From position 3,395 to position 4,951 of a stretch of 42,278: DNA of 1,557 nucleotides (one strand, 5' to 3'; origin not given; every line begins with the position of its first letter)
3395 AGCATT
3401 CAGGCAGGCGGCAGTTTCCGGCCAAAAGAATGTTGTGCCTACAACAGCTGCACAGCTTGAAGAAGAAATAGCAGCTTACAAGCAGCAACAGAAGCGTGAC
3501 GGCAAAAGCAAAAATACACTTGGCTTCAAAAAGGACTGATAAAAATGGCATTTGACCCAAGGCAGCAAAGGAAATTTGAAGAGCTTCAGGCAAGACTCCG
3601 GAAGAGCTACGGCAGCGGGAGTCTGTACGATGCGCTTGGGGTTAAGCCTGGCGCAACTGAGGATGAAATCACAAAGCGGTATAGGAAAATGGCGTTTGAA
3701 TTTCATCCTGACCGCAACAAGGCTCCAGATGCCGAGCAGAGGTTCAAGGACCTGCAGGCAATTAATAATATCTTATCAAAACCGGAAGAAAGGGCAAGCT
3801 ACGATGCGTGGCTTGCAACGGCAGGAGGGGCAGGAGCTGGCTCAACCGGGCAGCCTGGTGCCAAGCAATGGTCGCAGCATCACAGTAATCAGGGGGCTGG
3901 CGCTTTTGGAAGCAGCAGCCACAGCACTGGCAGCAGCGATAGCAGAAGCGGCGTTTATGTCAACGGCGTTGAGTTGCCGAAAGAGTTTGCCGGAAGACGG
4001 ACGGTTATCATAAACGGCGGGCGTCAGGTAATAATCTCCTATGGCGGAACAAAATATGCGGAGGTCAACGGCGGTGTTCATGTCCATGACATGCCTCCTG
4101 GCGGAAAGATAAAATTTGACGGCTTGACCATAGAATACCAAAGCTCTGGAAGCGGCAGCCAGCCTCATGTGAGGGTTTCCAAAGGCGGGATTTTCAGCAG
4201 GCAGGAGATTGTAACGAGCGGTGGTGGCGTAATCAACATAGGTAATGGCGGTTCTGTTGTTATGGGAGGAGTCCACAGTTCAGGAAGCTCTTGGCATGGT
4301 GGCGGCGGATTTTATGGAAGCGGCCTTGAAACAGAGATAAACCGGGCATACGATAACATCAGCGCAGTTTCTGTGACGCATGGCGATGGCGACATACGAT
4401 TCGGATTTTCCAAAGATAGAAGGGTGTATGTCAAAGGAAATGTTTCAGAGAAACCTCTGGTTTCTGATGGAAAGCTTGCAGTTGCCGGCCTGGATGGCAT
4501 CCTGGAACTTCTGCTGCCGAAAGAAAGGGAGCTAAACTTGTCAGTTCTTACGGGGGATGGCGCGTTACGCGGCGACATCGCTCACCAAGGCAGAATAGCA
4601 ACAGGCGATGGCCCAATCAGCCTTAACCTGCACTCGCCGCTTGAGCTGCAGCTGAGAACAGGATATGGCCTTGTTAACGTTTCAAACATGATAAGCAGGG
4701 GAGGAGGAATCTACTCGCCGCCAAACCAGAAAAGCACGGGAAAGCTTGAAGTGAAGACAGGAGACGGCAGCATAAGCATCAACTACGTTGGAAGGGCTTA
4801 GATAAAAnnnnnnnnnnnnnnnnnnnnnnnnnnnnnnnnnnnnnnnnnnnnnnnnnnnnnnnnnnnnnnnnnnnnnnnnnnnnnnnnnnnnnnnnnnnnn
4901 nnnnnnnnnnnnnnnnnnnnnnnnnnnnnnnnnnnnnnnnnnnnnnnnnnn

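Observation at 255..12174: Ten-gene co-directional cassette: classic AAA + orphan J-domain + MoxR AAA+ + HExxH/VWA-MIDAS + paralogous unknowns + nuclease-like HTH protein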

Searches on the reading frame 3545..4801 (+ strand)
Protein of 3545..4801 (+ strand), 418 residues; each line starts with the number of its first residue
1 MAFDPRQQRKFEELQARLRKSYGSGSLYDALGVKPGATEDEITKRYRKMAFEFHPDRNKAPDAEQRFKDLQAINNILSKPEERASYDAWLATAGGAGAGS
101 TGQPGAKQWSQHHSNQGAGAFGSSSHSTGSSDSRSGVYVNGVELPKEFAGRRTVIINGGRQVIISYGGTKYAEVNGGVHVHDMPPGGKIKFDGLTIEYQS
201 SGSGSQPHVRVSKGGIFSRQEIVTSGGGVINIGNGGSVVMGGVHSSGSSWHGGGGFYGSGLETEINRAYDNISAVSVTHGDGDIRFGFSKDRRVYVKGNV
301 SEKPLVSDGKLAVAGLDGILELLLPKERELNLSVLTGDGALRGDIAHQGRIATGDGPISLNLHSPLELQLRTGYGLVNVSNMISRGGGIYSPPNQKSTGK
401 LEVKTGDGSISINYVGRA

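Call 4: search_protein_families(library=pfam, proteins=[window:3545-4801:+], max_evalue=0.01)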
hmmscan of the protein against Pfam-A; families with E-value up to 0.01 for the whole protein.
window:3545-4801:+ (418 aa): 1 family
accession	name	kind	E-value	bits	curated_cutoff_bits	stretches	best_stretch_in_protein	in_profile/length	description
PF00226.36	DnaJ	-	4.2e-21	75.3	27.8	1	27-87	2-63/63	DnaJ domain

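Call 9: search_protein_families(library=padloc, proteins=[window:3545-4801:+], max_evalue=0.01)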
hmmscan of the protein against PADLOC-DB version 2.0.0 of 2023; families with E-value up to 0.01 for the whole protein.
window:3545-4801:+ (418 aa): 0 families

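Call 48: search_protein_families(library=phrogs, proteins=[window:3545-4801:+], max_evalue=0.01)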
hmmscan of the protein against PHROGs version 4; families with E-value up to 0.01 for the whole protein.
window:3545-4801:+ (418 aa): 4 families
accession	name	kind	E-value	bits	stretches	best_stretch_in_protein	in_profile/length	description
phrog_14336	-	unknown function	1.8e-18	68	1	27-114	6-94/363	-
phrog_2778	-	unknown function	1.9e-11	45.2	1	25-88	35-97/239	-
phrog_11153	-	unknown function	1.1e-07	32.8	1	27-93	7-73/337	-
phrog_9210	-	unknown function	0.00018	22.2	1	25-72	149-194/204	-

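Call 49: search_protein_families(library=ncbifam, proteins=[window:3545-4801:+], max_evalue=0.01)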
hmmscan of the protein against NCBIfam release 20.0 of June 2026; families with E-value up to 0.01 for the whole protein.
window:3545-4801:+ (418 aa): 13 families
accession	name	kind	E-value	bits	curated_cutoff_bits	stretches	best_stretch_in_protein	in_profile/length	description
TIGR02349.1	DnaJ_bact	equivalog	6.1e-20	71.9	377.2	1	28-126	3-101/354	molecular chaperone DnaJ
NF010892.0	PRK14299.1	equivalog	5.4e-19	68.5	392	1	27-117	6-94/291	chaperone protein DnaJ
NF037946.1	terminal_TopJ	equivalog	7.5e-17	61.1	300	1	28-89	8-69/810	terminal organelle assembly protein TopJ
NF008035.0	PRK10767.1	subfamily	3.2e-16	59.3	338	1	27-131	6-110/374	molecular chaperone DnaJ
NF010894.0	PRK14301.1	equivalog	7.6e-16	58.1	548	1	27-125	6-105/373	chaperone protein DnaJ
TIGR03835.1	termin_org_DnaJ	equivalog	3.1e-15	55.6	512.25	1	28-88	5-65/871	terminal organelle assembly protein TopJ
NF010885.0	PRK14292.1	equivalog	3.2e-15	56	585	1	27-101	4-77/371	chaperone protein DnaJ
NF010874.0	PRK14281.1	equivalog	1.7e-14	53.7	619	1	27-104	5-83/397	chaperone protein DnaJ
NF010871.0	PRK14278.1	equivalog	2.8e-13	49.5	502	1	27-101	5-82/378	molecular chaperone DnaJ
NF010872.0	PRK14279.1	equivalog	7.3e-13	48.4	556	1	26-122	10-107/394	molecular chaperone DnaJ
NF007618.0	PRK10266.1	equivalog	2e-10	40.6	403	1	28-89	7-68/306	curved DNA-binding protein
NF050028.1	CldAdptActJ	equivalog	7.2e-07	29.6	150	1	28-86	5-69/93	cold adaptation protein ActJcold adaptation protein ActJ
NF006948.0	PRK09430.1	equivalog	0.0024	17.5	162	1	26-57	201-232/267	co-chaperone DjlA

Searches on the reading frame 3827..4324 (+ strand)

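Call 90: search_protein_families(library=pfam, proteins=[window:3827-4324:+], max_evalue=1)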
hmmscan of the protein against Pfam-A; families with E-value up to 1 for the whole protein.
window:3827-4324:+ (166 aa): 1 family
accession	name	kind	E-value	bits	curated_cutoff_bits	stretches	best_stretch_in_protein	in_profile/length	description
PF10937.13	Kgd4-YMR31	-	0.14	14.3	22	1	16-56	60-100/116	Alpha-ketoglutarate dehydrogenase component 4/YMR-31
